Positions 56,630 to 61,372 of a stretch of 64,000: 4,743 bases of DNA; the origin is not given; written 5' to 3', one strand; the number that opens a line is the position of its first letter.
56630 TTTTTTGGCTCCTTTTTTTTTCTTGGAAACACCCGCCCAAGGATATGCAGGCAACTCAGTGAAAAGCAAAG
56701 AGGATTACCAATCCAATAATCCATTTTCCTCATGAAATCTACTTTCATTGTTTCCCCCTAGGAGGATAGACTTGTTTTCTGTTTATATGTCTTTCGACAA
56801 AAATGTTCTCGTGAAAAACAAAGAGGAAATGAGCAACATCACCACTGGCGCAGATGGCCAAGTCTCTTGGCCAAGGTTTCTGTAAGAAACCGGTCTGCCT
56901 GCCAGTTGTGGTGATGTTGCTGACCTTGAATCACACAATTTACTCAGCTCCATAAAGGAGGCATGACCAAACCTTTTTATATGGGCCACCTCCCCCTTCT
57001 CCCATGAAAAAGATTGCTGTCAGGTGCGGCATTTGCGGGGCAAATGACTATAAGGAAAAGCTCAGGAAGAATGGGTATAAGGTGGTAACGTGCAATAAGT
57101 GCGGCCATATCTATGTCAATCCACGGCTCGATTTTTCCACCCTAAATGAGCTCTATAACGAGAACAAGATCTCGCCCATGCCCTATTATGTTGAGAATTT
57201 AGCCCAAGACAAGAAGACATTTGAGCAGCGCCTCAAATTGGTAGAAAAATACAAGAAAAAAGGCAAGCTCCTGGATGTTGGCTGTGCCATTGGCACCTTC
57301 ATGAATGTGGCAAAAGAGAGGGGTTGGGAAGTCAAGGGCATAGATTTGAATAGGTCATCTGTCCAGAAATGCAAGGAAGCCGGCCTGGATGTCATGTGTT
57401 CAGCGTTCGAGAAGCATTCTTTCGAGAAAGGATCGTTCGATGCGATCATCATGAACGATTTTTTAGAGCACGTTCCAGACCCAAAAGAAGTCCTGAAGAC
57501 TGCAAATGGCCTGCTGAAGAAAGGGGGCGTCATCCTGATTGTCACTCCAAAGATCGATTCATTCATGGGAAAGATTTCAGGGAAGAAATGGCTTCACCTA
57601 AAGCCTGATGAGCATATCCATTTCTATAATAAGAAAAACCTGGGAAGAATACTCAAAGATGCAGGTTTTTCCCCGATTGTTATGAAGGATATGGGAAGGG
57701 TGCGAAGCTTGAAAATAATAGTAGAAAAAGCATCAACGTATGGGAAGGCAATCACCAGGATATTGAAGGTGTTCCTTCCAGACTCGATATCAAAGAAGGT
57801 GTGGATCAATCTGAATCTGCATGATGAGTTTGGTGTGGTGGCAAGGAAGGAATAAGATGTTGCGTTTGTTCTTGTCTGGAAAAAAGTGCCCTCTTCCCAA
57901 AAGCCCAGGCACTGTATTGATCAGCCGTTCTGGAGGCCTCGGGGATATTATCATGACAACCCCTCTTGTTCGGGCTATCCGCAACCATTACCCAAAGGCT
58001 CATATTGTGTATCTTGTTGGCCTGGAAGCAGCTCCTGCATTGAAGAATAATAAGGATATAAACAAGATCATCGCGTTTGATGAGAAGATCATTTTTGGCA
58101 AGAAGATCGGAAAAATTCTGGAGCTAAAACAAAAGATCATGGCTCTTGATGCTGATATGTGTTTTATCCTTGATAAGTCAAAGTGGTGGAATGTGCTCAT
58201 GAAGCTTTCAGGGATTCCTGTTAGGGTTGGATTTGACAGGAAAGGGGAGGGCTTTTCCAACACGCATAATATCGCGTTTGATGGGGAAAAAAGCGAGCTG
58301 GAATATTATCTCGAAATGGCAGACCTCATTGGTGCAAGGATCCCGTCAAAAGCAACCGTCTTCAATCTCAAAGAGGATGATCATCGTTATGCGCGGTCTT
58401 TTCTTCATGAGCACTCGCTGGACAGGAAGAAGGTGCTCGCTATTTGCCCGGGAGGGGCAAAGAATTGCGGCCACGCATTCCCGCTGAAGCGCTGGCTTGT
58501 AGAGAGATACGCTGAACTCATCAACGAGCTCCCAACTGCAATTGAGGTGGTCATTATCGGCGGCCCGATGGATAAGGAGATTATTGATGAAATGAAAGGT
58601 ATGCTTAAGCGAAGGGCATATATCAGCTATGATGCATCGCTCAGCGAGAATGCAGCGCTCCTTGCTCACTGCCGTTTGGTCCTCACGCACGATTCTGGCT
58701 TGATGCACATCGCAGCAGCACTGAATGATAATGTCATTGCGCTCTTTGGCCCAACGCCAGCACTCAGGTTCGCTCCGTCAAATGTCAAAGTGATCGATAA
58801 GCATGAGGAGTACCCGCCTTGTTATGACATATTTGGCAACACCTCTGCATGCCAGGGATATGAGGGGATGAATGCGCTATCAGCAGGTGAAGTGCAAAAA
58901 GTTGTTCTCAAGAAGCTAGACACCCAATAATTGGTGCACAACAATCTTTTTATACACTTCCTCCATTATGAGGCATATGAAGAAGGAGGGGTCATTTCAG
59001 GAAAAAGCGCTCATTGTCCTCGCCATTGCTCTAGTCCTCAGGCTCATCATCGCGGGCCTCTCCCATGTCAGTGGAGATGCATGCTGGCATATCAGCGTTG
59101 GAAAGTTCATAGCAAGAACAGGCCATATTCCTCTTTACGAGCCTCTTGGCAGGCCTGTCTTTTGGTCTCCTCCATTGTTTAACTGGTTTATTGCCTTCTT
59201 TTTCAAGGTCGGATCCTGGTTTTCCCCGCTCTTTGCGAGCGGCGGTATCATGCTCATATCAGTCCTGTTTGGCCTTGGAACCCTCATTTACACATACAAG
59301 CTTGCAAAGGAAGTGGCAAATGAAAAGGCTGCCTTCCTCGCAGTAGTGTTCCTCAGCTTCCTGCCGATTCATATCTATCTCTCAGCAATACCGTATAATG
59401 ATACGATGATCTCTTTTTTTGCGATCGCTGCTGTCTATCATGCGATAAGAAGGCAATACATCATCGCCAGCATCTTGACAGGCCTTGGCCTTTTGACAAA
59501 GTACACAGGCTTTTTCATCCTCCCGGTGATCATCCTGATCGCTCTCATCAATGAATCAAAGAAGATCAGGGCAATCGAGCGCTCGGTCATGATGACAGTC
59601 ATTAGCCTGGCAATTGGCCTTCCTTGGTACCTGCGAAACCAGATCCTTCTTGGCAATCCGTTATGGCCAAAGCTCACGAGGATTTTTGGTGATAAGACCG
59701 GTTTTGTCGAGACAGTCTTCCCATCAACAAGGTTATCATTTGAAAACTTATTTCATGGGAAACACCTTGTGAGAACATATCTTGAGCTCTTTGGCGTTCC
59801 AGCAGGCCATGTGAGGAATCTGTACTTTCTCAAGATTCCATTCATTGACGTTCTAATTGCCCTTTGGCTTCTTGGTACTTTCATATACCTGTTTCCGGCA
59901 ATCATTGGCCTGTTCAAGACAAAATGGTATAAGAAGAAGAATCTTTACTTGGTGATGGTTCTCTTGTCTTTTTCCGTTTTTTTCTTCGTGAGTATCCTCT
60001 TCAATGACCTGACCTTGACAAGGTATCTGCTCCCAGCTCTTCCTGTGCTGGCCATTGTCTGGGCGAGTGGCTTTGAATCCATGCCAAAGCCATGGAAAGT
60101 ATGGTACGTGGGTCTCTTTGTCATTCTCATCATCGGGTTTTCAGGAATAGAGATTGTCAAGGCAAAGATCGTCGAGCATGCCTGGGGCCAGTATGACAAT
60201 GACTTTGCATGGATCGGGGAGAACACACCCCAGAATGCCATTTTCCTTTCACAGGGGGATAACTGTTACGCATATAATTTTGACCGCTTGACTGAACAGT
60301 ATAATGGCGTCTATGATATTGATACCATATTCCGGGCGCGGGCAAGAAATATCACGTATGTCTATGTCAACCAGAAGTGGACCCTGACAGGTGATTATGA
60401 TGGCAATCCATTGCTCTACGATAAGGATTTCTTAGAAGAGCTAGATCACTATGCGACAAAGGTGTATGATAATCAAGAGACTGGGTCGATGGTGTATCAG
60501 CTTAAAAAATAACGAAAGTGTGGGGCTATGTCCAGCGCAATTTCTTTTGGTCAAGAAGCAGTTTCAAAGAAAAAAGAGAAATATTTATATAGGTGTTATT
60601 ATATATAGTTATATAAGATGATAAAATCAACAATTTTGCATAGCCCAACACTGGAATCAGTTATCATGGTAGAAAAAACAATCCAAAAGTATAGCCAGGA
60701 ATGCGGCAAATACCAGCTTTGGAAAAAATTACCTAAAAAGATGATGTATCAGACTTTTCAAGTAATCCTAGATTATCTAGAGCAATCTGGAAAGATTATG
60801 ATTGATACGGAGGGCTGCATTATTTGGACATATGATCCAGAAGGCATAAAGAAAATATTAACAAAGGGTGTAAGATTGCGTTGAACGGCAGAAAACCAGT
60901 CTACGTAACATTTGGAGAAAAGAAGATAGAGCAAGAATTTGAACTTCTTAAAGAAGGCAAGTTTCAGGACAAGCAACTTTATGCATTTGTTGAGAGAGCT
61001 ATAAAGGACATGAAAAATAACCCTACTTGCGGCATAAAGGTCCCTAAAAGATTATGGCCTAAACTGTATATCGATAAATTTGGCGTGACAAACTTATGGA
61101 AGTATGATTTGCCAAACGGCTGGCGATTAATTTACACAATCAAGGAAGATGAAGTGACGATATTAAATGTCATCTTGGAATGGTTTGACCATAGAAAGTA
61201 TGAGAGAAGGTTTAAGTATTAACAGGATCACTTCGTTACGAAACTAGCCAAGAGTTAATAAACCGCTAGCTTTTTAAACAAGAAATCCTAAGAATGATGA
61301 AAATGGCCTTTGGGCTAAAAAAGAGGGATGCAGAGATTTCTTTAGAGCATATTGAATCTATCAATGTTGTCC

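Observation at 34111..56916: Family of about 80-90-nt double-hairpin palindromic elements in intergenic spacers (copies at 34111..34192, 38367..38452 and 56837..56916; a weaker fourth at 9221..9300)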

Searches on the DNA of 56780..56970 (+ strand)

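Call 50: search_rna_families(source=window, start=56780, end=56970, threshold=evalue, max_evalue=10)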
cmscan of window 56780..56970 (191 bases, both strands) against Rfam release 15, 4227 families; matches with E-value up to 10: 4.
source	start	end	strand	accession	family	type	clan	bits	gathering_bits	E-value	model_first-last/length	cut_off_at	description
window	56781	56868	+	RF02856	30_292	Gene; sRNA;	-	12.9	112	5.4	1-115/115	no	Leptospira sRNA 30_292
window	56841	56886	-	RF00688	MIR394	Gene; miRNA;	-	12.7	60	6.8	1-109/109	no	MIR394 microRNA precursor family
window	56813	56862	-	RF02189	ST7-OT4_3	Gene; lncRNA;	-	9.8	50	2.4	248-302/302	no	ST7 overlapping transcript 4 conserved region 3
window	56909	56970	+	RF04153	MIR856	Gene; miRNA;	-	8.1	297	6.8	1-62/258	3'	MIR856 microRNA precursor family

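Call 52: search_dna_similar(query=window:56829-56924:+, collection=plasmids, mode=distant, max_evalue=1)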
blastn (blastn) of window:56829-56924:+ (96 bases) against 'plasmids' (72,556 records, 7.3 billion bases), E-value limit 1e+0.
Records with a match: 1; places in all: 1; records where one place covers at least 80% of the query: 0.
Best place of each record, by identity: >=99% 1.
By first word of the organism name: Arthrobacter 1.
By predicted mobility (MOB-suite, as given by PLSDB): conjugative 1.
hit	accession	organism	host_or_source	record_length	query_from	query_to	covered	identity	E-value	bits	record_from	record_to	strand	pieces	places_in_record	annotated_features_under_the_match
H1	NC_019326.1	Arthrobacter sp. 31.31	heavy aromatic hydrocarbon contaminated ...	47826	22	44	24%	100.0%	6e-2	43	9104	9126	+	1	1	hypothetical protein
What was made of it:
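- Tried and rejected: BLAST of copy C against plasmids found nothing (call 52).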

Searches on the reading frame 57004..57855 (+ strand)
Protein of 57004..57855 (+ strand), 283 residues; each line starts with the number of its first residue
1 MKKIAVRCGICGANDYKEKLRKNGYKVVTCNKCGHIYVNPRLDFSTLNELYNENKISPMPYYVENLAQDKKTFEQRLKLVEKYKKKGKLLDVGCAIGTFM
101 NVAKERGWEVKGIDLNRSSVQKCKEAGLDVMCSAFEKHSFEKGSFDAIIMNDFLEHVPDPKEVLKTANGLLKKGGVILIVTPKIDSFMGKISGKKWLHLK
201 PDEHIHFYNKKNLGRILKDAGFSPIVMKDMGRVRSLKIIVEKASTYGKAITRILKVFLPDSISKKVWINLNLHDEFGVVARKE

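Call 10: search_protein_families(library=pfam, proteins=[window:57004-57855:+])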
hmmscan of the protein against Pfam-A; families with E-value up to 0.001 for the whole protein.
window:57004-57855:+ (283 aa): 10 families
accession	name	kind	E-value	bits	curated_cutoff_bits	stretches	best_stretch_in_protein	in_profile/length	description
PF13489.12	Methyltransf_23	-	3.5e-30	105.3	27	1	73-223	10-160/164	Methyltransferase domain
PF08241.18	Methyltransf_11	-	2.9e-18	66.7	21.2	1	90-179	1-95/95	Methyltransferase domain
PF13847.12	Methyltransf_31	-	7.8e-15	55.3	27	1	84-220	2-144/145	Methyltransferase domain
PF08242.18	Methyltransf_12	-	2.2e-14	54.4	30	1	90-177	1-98/98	Methyltransferase domain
PF13649.12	Methyltransf_25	-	1.8e-13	51.4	27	1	90-175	2-97/97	Methyltransferase domain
PF07021.18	MetW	-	7.1e-11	42.5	21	1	83-167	11-98/193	Methionine biosynthesis protein MetW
PF01209.24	Ubie_methyltran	-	1.8e-06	27.9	20.1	1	80-180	42-152/233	ubiE/COQ5 methyltransferase family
PF05175.20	MTS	-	7.3e-05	22.9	23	1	83-182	30-141/170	Methyltransferase small domain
PF01728.25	FtsJ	-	0.00015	22.2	24.1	1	79-131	12-70/181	FtsJ-like methyltransferase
PF02353.26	CMAS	-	0.00094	19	27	0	83-181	60-166/273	Mycolic acid cyclopropane synthetase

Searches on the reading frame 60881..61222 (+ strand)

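Call 28: search_protein_families(library=pfam, proteins=[window:60881-61222:+])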
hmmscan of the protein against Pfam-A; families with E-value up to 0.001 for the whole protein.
window:60881-61222:+ (113 aa): 2 families
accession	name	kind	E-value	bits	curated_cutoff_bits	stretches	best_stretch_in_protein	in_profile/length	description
PF05016.21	ParE_toxin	-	0.00011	23.1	23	1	24-97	20-82/89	ParE toxin of type II toxin-antitoxin system, parDE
PF06769.20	YoeB_toxin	-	0.00038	20.9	27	1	27-96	13-75/80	YoeB-like toxin of bacterial type II toxin-antitoxin system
